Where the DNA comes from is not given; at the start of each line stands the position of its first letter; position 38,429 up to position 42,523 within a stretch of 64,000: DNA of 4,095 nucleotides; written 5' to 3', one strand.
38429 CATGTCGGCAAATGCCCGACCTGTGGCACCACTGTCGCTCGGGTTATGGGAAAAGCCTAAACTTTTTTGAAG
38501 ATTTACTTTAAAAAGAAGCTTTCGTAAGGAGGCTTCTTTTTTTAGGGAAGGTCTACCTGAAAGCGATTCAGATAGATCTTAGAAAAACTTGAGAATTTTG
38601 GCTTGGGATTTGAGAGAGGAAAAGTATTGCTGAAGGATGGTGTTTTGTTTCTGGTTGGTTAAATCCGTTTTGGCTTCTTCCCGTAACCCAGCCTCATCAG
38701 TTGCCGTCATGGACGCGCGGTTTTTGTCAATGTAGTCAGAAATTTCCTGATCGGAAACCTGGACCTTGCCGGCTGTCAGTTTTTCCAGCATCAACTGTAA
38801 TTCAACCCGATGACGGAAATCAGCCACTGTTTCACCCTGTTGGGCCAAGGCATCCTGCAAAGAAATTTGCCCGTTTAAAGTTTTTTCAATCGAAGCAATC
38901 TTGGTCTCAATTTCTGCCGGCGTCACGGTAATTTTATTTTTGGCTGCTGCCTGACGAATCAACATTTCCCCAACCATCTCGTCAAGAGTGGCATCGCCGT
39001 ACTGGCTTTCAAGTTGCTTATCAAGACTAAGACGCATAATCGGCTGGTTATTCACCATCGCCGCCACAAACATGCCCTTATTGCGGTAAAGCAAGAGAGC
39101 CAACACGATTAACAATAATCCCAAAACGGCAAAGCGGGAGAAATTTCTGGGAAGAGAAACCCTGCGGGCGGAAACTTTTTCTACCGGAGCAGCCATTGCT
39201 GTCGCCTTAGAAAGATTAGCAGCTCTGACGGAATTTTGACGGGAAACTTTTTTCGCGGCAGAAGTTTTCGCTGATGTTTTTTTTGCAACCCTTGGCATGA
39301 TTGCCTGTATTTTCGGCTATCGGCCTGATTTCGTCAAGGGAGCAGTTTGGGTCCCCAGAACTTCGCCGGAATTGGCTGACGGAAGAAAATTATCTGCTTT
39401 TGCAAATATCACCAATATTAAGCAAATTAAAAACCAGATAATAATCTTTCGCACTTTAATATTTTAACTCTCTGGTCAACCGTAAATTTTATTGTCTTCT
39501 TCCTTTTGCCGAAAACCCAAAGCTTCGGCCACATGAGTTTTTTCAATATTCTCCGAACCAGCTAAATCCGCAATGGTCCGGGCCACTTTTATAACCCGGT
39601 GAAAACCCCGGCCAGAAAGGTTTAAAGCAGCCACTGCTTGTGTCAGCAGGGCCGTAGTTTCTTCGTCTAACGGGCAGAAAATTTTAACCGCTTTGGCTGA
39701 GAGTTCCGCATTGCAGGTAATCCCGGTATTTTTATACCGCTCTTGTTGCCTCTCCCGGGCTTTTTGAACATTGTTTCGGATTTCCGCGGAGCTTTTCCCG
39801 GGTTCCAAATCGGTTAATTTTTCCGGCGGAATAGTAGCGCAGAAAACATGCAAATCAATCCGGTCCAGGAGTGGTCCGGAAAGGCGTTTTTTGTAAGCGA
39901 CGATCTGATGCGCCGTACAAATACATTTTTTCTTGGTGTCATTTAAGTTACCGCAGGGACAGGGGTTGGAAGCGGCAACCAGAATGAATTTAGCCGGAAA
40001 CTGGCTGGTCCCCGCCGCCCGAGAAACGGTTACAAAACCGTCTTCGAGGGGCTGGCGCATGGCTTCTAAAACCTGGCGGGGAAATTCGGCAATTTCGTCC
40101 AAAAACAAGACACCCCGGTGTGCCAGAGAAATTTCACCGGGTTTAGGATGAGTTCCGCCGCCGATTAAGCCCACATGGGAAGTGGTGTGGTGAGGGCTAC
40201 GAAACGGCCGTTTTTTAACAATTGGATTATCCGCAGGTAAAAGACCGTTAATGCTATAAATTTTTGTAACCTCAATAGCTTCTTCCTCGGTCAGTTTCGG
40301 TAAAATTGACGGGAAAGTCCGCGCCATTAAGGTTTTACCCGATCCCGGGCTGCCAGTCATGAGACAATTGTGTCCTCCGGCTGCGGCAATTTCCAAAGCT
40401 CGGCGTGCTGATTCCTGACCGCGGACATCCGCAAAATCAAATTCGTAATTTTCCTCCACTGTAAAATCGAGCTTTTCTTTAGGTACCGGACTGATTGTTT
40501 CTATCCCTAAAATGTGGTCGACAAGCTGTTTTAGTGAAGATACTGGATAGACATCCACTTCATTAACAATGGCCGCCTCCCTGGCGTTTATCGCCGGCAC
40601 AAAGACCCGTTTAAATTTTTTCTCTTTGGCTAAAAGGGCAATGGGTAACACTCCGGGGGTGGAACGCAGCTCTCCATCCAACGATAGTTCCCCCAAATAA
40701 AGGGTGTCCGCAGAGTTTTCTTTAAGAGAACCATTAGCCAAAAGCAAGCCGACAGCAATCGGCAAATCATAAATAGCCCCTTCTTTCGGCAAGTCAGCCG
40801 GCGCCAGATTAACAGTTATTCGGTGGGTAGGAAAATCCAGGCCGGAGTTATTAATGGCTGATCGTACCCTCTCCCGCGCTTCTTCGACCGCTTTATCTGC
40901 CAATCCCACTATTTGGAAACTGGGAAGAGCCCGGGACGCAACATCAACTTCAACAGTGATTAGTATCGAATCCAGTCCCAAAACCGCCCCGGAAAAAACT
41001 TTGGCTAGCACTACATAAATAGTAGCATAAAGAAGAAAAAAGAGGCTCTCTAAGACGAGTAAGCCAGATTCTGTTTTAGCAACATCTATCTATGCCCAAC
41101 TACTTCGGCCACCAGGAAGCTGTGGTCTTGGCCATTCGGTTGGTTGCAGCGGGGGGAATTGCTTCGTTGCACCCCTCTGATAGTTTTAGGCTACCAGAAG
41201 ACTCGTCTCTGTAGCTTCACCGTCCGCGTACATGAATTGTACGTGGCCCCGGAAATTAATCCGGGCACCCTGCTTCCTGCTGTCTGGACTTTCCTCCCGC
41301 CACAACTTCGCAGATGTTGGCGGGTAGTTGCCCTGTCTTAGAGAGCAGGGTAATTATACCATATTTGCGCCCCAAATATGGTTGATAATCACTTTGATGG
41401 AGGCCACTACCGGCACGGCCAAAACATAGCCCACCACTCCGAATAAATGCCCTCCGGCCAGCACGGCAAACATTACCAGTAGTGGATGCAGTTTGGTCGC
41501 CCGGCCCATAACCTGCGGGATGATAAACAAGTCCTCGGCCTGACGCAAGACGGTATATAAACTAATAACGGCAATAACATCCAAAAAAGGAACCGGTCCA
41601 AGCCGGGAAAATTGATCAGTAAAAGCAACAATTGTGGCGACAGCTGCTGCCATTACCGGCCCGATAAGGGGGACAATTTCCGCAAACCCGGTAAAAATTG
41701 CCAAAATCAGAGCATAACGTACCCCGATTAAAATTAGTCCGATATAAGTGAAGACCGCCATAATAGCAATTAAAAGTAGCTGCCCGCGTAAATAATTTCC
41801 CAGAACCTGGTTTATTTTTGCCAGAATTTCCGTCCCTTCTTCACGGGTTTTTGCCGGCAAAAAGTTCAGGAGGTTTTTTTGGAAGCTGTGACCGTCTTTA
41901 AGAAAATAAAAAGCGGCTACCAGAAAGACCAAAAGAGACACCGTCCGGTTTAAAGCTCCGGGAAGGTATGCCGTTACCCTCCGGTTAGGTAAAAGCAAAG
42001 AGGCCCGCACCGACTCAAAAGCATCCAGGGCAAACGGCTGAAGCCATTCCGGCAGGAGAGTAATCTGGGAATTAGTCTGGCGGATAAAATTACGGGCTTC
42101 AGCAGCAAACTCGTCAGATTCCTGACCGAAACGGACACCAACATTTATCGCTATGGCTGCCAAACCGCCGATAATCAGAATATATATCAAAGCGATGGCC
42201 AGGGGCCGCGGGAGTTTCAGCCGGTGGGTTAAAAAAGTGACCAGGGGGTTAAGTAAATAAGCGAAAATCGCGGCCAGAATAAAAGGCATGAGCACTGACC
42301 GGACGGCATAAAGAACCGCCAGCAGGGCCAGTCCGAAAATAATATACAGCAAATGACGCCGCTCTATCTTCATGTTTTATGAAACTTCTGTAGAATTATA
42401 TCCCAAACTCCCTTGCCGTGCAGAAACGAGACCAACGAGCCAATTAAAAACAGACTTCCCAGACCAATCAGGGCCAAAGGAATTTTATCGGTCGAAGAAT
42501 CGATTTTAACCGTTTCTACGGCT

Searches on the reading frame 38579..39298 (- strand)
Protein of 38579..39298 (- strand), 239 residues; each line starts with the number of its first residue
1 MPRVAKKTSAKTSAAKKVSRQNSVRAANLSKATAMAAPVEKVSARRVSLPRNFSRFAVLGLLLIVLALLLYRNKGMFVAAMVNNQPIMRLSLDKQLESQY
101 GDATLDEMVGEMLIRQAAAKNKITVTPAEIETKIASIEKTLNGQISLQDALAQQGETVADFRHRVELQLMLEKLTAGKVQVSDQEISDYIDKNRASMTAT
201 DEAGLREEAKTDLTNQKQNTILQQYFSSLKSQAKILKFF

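Call 43: search_protein_families(library=pfam, proteins=[window:38579-39298:-], max_evalue=0.00001)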
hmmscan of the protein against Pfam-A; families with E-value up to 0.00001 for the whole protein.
window:38579-39298:- (239 aa): 1 family
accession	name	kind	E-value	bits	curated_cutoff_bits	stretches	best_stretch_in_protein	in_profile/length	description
PF13624.11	SurA_N_3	-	9.1e-12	45.5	27.2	1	90-174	73-161/162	SurA-like N-terminal domain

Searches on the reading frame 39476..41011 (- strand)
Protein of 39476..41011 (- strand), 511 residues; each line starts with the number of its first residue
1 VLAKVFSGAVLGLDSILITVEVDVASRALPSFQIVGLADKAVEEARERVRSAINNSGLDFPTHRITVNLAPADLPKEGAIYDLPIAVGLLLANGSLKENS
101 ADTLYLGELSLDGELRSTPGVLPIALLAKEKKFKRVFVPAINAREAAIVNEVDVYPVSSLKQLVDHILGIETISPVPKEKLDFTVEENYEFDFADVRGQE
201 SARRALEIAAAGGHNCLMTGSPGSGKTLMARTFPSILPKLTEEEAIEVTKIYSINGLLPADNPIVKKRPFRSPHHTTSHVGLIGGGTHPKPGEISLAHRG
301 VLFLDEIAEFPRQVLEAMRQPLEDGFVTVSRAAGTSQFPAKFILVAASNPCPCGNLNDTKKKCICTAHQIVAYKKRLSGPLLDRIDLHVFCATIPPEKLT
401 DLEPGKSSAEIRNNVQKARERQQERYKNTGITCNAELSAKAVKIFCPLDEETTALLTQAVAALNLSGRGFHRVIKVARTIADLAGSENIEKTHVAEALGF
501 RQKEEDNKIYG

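Call 43: search_protein_families(library=pfam, proteins=[window:39476-41011:-], max_evalue=0.00001)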
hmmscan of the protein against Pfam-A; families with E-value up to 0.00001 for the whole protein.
window:39476-41011:- (511 aa): 6 families
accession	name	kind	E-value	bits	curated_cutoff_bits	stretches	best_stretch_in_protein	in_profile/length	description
PF01078.27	Mg_chelatase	-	2.8e-92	308.2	20.3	1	192-396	1-204/207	Magnesium chelatase, subunit ChlI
PF13541.12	ChlI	-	3.8e-46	156.4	27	1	20-142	1-121/121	Subunit ChlI of Mg-chelatase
PF13335.12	Mg_chelatase_C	-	1.8e-33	115.4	26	1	406-501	2-94/94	Magnesium chelatase, subunit ChlI C-terminal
PF00158.32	Sigma54_activat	-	1e-07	32.2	20.2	0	285-349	80-142/168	Sigma-54 interaction domain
PF07728.20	AAA_5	-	2.5e-07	31.2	22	1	216-358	2-130/139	AAA domain (dynein-related subfamily)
PF00493.29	MCM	-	4.3e-06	26.4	23.3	0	290-389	113-202/224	MCM P-loop domain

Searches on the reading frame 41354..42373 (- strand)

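Call 43: search_protein_families(library=pfam, proteins=[window:41354-42373:-], max_evalue=0.00001)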
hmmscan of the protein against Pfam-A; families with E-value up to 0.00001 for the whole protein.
window:41354-42373:- (339 aa): 1 family
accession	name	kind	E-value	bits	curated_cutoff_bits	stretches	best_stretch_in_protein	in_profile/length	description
PF01594.21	AI-2E_transport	-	4.6e-67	227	34.3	1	8-333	2-326/327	AI-2E family transporter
